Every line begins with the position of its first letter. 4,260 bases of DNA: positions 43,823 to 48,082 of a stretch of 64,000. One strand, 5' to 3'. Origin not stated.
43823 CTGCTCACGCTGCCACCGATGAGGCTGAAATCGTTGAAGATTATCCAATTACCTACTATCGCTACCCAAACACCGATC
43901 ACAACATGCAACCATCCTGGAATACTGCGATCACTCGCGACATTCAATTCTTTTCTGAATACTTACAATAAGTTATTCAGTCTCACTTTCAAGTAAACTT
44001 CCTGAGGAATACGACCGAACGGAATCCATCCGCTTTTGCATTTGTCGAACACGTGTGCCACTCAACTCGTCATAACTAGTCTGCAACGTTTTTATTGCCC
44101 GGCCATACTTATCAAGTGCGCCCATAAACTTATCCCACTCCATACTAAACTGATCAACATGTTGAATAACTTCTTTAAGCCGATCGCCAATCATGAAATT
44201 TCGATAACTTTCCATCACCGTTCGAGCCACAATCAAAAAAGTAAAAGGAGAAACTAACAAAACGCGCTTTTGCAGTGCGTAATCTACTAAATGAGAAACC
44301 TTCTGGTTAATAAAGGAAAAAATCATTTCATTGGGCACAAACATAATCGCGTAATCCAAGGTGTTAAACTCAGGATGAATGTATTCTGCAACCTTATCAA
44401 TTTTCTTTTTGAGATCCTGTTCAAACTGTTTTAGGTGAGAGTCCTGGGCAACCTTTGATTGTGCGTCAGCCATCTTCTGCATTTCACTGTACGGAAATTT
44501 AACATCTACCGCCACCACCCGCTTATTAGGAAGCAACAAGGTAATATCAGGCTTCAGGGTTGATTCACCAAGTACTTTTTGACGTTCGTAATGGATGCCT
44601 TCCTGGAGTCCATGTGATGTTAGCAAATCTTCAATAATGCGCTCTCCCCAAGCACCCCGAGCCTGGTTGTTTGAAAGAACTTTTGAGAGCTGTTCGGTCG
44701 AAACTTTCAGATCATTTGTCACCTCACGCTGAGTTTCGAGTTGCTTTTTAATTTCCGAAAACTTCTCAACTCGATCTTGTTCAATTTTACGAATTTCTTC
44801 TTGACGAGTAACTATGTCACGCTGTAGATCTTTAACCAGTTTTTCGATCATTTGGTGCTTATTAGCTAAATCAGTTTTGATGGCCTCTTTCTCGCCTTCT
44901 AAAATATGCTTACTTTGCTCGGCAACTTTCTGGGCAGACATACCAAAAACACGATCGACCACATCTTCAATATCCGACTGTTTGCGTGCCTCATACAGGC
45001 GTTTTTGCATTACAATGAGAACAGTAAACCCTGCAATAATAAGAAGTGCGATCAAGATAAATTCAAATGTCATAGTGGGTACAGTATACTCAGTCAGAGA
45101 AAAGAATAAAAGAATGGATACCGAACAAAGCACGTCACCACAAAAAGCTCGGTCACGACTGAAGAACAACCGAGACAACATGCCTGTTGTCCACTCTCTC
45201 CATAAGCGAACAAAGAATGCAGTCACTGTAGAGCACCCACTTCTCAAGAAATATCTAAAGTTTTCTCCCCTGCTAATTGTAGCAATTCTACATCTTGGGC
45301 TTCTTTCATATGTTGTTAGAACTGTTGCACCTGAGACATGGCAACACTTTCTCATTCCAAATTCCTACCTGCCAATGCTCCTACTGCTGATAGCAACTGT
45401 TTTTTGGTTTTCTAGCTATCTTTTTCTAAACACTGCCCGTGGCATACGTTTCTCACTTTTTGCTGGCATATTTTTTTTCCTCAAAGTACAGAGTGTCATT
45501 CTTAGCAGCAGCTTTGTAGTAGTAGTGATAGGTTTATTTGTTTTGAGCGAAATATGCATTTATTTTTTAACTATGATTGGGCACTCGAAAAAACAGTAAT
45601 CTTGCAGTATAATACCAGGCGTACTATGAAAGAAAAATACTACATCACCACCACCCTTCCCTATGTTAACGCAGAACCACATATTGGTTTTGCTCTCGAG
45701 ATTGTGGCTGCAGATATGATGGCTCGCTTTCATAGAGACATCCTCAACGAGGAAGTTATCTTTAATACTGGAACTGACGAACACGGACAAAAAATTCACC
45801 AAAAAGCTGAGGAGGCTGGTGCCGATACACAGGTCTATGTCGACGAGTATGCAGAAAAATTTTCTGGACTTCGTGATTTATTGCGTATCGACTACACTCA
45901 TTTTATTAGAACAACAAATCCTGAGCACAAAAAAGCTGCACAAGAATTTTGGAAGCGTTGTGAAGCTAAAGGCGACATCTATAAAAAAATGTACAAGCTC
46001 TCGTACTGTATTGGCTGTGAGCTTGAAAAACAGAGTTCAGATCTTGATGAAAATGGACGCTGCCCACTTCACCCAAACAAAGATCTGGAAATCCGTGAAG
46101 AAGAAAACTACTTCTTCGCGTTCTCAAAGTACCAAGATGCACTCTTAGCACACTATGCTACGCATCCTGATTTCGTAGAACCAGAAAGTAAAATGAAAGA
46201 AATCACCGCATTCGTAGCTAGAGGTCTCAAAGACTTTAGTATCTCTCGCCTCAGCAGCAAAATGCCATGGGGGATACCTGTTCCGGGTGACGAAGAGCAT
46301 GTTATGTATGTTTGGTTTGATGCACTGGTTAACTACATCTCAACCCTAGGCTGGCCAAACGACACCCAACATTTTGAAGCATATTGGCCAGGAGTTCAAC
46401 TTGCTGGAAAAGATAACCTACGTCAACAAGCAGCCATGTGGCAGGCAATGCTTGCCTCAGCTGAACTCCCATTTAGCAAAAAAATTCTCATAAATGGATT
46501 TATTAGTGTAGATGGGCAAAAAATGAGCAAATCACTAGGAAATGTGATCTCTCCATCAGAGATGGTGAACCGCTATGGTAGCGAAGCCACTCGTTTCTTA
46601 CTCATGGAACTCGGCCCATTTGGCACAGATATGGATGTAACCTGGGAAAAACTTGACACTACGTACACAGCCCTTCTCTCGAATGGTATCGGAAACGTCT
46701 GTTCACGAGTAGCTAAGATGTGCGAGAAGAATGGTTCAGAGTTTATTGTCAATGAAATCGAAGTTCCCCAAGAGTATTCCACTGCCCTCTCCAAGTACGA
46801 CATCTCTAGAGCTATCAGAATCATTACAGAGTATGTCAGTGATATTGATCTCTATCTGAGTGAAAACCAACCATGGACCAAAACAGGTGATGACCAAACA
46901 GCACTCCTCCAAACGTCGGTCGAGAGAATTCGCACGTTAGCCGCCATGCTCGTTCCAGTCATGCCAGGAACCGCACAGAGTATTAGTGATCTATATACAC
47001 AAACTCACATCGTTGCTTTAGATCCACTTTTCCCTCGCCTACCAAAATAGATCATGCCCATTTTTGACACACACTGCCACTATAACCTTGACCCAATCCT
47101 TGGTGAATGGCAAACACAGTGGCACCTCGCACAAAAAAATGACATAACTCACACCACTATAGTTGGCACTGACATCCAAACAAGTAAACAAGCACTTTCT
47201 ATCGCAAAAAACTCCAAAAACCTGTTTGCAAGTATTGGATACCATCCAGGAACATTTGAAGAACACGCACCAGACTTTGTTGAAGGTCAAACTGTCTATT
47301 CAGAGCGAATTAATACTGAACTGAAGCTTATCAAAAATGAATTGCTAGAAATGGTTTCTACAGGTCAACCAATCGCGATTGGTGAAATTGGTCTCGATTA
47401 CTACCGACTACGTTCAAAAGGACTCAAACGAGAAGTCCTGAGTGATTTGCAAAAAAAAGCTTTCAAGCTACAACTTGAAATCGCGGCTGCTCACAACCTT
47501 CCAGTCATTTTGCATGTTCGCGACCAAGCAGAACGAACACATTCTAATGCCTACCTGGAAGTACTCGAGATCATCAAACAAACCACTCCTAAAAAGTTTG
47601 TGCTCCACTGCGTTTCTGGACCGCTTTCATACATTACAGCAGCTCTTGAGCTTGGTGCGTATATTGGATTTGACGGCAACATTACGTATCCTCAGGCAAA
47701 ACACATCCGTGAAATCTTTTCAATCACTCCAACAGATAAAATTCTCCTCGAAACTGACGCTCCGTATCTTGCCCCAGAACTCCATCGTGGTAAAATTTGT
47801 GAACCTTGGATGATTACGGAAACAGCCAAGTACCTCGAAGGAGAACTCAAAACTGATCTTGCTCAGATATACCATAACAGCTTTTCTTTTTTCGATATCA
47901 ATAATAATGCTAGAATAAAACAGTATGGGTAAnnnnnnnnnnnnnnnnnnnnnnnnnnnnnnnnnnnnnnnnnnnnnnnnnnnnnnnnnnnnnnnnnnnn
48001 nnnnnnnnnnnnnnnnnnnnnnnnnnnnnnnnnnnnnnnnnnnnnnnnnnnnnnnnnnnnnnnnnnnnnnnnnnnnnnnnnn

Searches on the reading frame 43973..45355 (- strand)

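Call 68: search_protein_families(library=pfam, proteins=[window:43973-45355:-], max_evalue=0.000001)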
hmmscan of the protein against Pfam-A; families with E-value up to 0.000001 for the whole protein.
window:43973-45355:- (460 aa): 1 family
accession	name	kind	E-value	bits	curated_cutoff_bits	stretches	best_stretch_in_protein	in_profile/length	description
PF02646.22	RmuC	-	3.7e-60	203.9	26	1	169-449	2-284/291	RmuC family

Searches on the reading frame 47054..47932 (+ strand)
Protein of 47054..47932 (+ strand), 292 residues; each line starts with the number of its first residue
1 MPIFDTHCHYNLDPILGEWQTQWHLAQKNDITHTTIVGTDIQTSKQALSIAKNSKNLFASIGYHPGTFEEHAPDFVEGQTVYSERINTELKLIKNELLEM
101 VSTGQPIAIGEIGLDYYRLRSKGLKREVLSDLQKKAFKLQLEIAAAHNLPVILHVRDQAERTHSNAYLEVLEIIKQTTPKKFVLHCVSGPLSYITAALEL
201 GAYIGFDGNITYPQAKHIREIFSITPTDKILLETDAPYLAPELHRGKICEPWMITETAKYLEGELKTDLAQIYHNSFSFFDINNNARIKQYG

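Call 69: search_protein_families(library=pfam, proteins=[window:47054-47932:+], max_evalue=0.000001)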
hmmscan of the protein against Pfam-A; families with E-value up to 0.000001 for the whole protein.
window:47054-47932:+ (292 aa): 1 family
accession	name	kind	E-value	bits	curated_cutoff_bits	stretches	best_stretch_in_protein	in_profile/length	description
PF01026.27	TatD_DNase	-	2.9e-56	191.1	27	1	4-272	1-240/253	TatD related DNase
